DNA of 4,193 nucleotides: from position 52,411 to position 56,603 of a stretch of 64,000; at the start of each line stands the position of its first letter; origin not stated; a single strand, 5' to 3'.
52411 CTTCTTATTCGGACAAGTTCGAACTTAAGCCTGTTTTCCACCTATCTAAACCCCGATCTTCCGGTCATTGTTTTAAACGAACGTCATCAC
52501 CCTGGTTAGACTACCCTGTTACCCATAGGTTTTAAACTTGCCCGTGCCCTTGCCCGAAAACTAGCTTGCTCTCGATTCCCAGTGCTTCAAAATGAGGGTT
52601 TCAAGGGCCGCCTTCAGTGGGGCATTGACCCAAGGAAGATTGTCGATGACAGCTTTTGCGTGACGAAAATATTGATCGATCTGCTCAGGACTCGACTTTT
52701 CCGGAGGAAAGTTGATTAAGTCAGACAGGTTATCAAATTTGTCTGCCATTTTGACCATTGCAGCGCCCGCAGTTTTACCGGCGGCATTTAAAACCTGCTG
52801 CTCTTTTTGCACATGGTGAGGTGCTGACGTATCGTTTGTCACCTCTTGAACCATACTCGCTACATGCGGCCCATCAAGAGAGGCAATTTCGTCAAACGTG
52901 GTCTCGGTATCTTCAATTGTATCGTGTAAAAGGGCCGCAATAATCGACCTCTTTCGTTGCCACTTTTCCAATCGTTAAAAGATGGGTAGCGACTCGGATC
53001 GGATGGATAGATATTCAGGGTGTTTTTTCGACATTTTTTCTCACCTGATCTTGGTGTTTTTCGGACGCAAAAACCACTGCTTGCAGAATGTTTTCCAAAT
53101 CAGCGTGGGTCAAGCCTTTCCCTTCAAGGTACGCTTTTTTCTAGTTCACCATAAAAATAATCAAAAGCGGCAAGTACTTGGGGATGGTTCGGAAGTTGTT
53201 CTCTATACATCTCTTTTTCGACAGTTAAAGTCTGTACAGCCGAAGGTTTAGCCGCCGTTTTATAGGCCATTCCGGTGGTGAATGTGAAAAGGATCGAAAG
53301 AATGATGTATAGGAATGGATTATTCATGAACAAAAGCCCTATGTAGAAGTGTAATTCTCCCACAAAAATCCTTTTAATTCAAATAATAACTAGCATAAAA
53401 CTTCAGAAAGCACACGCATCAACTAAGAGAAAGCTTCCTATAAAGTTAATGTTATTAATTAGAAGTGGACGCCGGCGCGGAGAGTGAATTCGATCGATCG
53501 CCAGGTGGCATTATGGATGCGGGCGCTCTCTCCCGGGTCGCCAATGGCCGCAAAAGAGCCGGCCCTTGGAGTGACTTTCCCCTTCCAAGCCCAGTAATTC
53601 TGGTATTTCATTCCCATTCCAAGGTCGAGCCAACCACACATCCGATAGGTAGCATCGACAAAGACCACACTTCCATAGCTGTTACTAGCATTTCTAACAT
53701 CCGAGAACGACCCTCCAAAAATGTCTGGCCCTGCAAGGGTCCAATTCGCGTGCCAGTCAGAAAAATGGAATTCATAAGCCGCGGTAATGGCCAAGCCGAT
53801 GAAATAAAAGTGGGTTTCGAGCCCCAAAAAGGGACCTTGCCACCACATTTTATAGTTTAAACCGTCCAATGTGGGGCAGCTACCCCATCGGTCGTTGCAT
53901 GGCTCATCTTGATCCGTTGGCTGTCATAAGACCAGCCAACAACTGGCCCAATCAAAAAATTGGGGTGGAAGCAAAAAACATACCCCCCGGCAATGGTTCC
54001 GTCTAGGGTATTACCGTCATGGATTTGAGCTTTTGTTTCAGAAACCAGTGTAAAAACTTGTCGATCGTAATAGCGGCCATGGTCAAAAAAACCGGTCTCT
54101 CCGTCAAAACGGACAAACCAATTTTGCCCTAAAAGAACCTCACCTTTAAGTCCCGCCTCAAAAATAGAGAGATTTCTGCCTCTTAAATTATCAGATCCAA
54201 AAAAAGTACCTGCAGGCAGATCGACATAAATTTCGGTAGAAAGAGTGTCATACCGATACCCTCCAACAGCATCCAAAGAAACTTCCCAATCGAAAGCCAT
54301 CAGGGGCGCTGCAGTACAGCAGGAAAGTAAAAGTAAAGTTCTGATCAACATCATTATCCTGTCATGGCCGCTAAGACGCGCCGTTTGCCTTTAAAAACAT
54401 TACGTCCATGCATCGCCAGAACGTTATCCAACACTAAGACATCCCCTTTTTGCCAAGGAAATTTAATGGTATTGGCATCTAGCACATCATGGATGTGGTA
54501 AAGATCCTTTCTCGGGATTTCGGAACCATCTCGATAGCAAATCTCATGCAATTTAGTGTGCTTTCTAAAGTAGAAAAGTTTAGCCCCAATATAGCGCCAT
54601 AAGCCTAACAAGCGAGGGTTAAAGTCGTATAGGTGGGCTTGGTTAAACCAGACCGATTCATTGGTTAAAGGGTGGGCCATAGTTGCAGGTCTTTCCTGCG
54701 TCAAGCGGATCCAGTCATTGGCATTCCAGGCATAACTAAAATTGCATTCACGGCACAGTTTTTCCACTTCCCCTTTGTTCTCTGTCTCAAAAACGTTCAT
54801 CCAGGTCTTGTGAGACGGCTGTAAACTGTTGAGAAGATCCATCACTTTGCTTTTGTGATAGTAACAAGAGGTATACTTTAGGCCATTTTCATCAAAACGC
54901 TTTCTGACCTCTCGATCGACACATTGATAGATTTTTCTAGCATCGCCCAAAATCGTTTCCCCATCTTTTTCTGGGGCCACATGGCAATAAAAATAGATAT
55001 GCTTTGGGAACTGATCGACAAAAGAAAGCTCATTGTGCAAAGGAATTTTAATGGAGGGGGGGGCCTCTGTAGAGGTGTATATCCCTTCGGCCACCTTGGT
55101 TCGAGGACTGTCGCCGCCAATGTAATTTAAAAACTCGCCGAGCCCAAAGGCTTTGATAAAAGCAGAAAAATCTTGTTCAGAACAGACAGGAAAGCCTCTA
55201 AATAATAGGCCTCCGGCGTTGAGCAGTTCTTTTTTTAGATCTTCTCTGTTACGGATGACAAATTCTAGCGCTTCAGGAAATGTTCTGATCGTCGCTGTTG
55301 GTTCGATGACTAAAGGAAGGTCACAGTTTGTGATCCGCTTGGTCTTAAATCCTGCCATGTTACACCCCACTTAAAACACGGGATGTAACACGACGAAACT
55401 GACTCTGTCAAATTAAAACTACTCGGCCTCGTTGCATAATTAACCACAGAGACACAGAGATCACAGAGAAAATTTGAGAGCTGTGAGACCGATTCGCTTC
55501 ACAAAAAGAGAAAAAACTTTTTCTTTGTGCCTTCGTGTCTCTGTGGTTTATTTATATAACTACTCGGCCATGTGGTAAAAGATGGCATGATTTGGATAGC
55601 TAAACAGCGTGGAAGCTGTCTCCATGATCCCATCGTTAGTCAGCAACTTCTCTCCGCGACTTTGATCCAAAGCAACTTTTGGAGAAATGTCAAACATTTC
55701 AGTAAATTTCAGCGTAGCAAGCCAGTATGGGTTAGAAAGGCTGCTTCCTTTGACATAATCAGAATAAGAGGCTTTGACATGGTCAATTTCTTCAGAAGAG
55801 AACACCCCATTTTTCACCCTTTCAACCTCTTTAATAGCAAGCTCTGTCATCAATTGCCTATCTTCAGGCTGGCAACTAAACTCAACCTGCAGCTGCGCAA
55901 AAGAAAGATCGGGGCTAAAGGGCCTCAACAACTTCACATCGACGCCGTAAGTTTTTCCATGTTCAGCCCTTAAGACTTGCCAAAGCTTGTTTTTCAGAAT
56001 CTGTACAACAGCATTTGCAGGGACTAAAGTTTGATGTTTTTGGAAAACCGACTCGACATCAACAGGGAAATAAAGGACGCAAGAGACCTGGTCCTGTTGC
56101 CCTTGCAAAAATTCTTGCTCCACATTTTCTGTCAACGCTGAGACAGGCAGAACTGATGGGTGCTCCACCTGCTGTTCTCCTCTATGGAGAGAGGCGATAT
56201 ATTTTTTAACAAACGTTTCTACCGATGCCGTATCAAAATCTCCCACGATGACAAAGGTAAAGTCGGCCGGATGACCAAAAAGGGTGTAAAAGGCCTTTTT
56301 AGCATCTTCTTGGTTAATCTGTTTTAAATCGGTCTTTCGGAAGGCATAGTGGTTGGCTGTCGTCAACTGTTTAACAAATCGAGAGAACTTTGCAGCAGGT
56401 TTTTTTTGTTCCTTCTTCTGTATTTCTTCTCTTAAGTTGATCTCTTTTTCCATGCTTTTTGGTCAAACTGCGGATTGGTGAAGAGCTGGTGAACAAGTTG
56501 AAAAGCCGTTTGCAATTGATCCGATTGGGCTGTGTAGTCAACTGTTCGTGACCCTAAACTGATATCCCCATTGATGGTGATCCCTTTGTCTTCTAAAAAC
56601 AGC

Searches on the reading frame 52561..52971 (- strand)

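Call 55: search_protein_families(library=ncbifam, proteins=[window:52561-52971:-], max_evalue=0.01)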
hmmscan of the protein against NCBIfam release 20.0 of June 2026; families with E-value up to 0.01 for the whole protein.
window:52561-52971:- (136 aa): 2 families
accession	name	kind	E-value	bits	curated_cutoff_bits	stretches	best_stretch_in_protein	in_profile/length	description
TIGR00691.1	spoT_relA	subfamily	1.3e-13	50.2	499.2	1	8-93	39-130/687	RelA/SpoT family protein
NF008303.0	PRK11092.1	equivalog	4.9e-07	28.3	947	1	8-92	64-154/702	bifunctional GTP diphosphokinase/guanosine-3',5'-bis pyrophosphate 3'-pyrophosphohydrolase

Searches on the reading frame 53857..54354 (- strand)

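Call 55: search_protein_families(library=ncbifam, proteins=[window:53857-54354:-], max_evalue=0.01)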
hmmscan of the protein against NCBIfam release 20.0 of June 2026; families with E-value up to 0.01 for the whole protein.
window:53857-54354:- (165 aa): 0 families

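Call 60: search_protein_families(library=pfam, proteins=[window:53857-54354:-], max_evalue=0.00001)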
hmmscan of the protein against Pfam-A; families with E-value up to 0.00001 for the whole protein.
window:53857-54354:- (165 aa): 1 family
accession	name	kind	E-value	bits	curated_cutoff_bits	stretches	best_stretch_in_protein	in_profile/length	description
PF17251.8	Pom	-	3.9e-16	59.7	22.4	1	32-154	5-136/285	Protochlamydia outer membrane protein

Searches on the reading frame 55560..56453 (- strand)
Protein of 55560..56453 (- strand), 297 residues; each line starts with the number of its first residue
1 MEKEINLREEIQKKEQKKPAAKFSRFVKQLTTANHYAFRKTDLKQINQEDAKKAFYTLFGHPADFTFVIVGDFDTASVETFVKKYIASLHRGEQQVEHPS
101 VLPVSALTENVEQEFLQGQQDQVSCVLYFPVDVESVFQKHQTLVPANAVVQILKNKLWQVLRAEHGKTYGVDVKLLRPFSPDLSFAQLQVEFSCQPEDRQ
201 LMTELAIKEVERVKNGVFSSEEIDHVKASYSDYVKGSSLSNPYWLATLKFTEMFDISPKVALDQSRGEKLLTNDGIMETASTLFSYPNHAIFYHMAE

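Call 5: search_protein_families(library=pfam, proteins=[window:55560-56453:-], max_evalue=0.01)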
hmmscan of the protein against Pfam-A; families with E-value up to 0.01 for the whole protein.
window:55560-56453:- (297 aa): 1 family
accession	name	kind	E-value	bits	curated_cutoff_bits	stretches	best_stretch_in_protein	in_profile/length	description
PF05193.26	Peptidase_M16_C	-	4.9e-18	66.1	23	1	53-229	8-180/181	Peptidase M16 inactive domain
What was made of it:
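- Checked: The ORF lies between two M16 peptidase genes on the minus strand, 55560-58312 and 60161-62804 (call 5).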
